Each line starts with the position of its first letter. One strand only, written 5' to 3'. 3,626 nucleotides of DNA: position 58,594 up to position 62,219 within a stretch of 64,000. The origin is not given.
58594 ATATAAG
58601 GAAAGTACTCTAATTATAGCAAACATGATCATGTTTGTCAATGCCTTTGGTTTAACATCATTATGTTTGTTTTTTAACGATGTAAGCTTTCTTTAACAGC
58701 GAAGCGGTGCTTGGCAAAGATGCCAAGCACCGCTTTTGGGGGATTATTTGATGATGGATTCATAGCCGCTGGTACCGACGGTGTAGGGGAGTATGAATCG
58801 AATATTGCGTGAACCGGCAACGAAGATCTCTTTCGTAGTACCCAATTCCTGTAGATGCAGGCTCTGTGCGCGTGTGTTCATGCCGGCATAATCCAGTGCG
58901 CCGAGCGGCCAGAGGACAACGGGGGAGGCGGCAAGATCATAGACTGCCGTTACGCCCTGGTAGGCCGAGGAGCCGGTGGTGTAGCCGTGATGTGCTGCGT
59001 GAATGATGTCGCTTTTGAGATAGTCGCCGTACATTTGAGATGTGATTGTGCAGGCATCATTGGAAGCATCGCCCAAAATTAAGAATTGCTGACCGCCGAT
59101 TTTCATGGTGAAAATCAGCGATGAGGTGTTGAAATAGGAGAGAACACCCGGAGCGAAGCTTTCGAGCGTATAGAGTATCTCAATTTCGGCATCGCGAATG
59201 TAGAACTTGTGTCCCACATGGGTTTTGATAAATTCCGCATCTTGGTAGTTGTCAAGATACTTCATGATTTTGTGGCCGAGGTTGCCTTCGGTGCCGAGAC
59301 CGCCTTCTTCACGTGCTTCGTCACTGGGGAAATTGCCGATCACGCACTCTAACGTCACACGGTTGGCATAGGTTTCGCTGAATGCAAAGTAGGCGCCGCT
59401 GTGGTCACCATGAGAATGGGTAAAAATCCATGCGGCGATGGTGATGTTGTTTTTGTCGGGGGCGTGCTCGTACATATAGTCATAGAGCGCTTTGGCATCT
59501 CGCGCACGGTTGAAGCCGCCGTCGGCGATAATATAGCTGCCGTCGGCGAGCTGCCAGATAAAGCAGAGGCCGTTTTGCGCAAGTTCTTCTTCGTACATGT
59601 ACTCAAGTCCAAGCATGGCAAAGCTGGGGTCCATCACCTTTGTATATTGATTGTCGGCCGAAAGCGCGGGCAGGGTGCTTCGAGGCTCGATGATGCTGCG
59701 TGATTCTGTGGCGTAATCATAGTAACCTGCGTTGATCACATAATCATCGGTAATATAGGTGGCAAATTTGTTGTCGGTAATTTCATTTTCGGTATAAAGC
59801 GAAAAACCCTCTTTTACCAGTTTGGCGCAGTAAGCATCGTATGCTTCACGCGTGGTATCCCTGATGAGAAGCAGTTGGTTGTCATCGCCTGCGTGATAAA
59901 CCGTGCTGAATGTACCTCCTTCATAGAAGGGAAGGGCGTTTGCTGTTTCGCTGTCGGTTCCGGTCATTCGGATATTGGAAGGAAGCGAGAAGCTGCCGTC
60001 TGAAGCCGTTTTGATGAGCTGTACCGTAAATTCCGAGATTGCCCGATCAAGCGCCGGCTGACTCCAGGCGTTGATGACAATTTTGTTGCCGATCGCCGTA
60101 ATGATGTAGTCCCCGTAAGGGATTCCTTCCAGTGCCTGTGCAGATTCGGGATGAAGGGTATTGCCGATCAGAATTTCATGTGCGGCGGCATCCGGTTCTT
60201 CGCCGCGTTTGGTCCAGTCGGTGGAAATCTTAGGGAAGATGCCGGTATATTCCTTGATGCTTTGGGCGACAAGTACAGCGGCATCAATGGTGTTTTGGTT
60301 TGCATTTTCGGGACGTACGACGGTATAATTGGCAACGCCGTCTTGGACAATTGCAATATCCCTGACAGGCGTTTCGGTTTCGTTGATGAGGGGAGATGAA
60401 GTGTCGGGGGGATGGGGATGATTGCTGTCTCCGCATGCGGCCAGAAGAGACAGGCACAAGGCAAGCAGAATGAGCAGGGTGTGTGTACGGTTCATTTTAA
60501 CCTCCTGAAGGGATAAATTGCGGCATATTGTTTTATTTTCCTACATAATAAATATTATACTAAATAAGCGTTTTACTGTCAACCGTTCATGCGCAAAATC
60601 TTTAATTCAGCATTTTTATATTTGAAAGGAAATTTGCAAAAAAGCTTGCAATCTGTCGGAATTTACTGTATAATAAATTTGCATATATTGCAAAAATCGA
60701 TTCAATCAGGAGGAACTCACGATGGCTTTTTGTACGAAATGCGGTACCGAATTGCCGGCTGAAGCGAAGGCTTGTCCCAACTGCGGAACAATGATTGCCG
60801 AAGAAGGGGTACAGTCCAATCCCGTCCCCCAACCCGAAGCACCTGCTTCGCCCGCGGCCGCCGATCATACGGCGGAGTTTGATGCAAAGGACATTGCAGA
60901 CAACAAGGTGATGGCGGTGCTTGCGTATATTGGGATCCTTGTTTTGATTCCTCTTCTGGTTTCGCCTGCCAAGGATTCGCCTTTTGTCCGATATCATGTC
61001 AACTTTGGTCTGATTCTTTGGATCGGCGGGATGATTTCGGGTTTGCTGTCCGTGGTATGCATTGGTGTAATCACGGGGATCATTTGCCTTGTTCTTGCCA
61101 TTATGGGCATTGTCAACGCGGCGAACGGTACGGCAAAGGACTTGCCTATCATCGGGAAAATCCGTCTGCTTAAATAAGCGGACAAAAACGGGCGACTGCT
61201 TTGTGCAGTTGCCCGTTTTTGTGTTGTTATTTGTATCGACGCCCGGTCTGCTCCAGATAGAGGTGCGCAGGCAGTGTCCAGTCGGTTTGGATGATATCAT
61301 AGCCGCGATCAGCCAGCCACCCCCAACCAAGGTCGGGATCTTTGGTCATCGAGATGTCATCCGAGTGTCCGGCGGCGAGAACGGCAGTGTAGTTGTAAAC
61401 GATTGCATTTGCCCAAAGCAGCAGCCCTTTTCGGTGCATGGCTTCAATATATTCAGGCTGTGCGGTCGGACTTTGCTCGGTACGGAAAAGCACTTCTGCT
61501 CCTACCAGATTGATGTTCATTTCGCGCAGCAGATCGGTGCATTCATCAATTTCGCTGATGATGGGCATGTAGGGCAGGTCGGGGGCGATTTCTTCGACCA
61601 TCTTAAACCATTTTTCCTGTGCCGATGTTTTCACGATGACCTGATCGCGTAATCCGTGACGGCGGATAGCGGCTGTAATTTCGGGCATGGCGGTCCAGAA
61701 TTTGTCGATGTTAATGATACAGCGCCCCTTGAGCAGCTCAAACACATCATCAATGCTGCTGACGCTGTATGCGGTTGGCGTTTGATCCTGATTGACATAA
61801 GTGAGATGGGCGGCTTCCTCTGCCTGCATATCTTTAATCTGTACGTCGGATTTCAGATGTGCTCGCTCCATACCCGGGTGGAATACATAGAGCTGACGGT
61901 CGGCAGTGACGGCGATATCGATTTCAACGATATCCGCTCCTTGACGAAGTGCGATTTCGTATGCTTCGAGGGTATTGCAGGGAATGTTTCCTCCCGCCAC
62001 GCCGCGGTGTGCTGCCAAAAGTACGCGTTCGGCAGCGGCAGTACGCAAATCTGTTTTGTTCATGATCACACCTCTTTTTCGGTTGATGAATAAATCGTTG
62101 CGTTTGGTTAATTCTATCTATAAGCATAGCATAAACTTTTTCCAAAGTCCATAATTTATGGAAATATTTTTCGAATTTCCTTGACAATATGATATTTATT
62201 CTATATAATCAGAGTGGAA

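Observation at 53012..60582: Four tandem, diverged paralogs of a secreted three-domain MBL-fold lipoprotein, each an independent and apparently strongly promoted transcription unit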

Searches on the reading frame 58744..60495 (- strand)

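Call 3: search_protein_families(library=pfam, proteins=[window:58744-60495:-], max_evalue=1)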
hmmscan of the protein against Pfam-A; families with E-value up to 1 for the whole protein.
window:58744-60495:- (583 aa): 1 family
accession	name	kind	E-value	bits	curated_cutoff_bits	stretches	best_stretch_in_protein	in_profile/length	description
PF00753.33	Lactamase_B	-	1.5e-05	25.4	22.7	1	315-481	12-154/196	Metallo-beta-lactamase superfamily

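Call 4: search_protein_families(library=ncbifam, proteins=[window:58744-60495:-], max_evalue=1)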
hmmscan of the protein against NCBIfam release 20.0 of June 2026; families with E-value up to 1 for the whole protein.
window:58744-60495:- (583 aa): 8 families
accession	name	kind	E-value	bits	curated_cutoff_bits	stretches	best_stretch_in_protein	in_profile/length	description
TIGR00361.1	ComEC_Rec2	equivalog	2.4e-05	22.7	190.05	1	348-512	487-618/663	DNA internalization-related competence protein ComEC/Rec2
NF041809.1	Avs1a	equivalog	0.00042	19.2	420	1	453-508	249-307/387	AVAST type 1 anti-phage system MBL fold metallo-hydrolase Avs1a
NF012229.1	bla_class_B_core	domain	0.0093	16.2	100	1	308-373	16-72/139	metallo-beta-lactamase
NF033088.2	bla_subclass_B1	equivalog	0.021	14.4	200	1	283-376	7-92/217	subclass B1 metallo-beta-lactamase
NF008580.0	PRK11539.1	equivalog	0.037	12.4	969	1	456-511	621-676/758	ComEC family protein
NF049846.1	blaAHM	exception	0.072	12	590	1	432-505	174-241/304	AHM family subclass B3-like metallo-beta-lactamase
NF058524.1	6A-MBL_enzyme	equivalog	0.18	10.9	220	0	456-503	198-254/346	anti-phage 6A-MBL system MBL-fold protein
NF047847.2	SS_mature_LptM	equivalog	0.27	11.4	27.7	1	1-22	1-21/31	LPS translocon maturation chaperone LptM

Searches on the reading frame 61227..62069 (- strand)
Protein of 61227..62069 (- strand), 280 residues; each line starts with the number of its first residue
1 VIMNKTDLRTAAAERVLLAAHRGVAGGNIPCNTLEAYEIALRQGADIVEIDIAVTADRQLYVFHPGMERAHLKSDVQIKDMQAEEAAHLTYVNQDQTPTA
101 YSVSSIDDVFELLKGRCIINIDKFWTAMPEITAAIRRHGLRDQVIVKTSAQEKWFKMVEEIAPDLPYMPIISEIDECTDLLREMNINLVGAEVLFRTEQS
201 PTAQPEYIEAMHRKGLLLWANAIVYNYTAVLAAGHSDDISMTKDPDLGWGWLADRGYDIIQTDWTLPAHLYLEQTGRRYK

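Call 17: search_protein_families(library=pfam, proteins=[window:61227-62069:-], max_evalue=0.001)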
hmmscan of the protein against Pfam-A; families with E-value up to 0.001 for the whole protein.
window:61227-62069:- (280 aa): 2 families
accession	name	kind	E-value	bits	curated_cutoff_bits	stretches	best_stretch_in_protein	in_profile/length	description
PF16387.11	DUF4996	-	3.3e-21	76.2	33.7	1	167-271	1-101/102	Domain of unknown function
PF03009.23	GDPD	-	2e-15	58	23.6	1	21-218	1-215/244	Glycerophosphoryl diester phosphodiesterase family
